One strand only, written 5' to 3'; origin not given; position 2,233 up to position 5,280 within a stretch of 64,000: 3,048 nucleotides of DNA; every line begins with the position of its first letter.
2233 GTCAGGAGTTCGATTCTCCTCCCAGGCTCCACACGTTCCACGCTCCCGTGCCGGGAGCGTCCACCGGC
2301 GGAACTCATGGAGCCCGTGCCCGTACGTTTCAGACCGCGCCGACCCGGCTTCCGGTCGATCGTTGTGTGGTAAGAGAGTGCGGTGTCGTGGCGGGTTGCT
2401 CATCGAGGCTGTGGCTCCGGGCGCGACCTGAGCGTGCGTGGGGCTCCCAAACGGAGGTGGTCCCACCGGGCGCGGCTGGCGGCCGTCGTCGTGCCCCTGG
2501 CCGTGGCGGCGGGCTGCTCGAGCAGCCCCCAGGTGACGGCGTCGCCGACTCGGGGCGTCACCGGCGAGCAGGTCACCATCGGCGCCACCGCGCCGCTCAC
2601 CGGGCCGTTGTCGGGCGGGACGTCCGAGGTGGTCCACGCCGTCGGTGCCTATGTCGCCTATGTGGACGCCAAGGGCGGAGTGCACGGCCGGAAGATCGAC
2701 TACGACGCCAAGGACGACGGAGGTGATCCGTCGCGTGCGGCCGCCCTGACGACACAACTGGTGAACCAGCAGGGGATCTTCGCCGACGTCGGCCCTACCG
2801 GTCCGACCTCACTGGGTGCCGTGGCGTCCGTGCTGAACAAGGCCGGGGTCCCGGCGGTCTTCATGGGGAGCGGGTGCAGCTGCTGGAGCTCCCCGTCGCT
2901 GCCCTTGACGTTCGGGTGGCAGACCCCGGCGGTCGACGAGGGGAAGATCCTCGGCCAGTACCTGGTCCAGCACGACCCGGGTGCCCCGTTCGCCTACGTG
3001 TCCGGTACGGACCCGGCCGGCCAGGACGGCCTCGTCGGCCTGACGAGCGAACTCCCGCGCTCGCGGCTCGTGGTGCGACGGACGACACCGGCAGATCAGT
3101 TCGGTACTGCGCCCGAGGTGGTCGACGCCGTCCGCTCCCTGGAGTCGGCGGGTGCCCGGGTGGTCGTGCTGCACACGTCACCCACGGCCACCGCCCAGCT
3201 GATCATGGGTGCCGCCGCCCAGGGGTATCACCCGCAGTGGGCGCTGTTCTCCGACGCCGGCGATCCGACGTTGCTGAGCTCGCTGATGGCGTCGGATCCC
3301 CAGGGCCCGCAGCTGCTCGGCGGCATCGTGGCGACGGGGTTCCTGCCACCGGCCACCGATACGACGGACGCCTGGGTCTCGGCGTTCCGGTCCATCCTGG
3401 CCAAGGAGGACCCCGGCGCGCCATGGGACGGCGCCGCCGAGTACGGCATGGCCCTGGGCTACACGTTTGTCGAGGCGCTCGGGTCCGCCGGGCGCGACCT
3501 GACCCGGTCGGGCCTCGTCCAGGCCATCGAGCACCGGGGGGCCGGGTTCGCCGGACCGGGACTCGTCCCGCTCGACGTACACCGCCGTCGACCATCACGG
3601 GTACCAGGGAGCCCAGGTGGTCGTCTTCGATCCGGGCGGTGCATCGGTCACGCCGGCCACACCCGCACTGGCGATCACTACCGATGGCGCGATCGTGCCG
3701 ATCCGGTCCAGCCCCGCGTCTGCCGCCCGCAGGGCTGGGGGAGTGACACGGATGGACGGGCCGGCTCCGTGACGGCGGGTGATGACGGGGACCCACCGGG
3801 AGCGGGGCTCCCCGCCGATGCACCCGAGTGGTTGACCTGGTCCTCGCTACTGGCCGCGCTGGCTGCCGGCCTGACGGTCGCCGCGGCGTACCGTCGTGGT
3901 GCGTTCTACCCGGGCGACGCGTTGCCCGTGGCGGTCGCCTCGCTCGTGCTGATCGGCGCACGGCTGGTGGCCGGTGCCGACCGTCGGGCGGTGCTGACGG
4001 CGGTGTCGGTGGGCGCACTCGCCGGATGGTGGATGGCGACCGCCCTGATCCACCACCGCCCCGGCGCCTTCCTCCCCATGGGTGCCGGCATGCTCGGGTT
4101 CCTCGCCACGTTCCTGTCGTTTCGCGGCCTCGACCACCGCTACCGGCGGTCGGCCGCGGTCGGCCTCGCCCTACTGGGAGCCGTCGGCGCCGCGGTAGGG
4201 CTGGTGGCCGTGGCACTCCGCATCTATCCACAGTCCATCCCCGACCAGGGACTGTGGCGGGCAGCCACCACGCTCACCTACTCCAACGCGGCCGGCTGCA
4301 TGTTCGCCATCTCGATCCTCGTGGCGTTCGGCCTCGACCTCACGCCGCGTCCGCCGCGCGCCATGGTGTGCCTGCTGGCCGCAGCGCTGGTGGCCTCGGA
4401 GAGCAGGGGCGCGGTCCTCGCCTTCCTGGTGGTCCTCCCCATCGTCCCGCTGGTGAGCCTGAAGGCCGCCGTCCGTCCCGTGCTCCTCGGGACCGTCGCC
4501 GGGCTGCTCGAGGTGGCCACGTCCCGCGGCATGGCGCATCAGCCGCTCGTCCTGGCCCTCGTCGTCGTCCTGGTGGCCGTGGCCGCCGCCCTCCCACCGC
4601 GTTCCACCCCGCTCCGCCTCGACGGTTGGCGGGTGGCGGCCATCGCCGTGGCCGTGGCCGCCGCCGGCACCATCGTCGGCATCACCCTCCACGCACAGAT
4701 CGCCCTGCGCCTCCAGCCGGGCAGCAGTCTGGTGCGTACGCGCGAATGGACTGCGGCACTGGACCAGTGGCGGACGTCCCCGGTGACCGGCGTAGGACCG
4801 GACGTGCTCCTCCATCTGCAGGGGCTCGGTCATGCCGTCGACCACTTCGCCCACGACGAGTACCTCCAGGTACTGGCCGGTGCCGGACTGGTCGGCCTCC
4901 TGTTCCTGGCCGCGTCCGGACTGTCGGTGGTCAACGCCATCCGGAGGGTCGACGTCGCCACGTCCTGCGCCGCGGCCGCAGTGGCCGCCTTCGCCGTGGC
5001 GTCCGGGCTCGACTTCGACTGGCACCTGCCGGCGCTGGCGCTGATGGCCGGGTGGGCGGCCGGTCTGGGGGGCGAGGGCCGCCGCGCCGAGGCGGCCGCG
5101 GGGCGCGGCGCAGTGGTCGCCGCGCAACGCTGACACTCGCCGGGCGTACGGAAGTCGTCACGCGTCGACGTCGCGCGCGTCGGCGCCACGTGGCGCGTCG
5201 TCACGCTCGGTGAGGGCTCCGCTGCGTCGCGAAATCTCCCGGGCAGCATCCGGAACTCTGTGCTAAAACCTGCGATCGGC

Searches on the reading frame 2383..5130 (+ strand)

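Call 47: search_protein_families(library=pfam, proteins=[window:2383-5130:+], max_evalue=0.001)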
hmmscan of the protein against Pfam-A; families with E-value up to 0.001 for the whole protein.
window:2383-5130:+ (916 aa): 4 families
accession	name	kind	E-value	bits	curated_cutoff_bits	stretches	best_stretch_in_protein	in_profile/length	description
PF13458.12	Peripla_BP_6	-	2e-41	143.3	31.7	1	63-392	1-316/343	Periplasmic binding protein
PF04932.20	Wzy_C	-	1.5e-10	41.5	31.7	1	661-842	2-148/149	O-Antigen ligase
PF01094.35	ANF_receptor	-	7.1e-08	32.3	25.4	1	100-285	20-205/353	Receptor family ligand binding region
PF13433.12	Peripla_BP_5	-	0.00046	19.8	27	1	66-151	3-88/363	Periplasmic binding protein domain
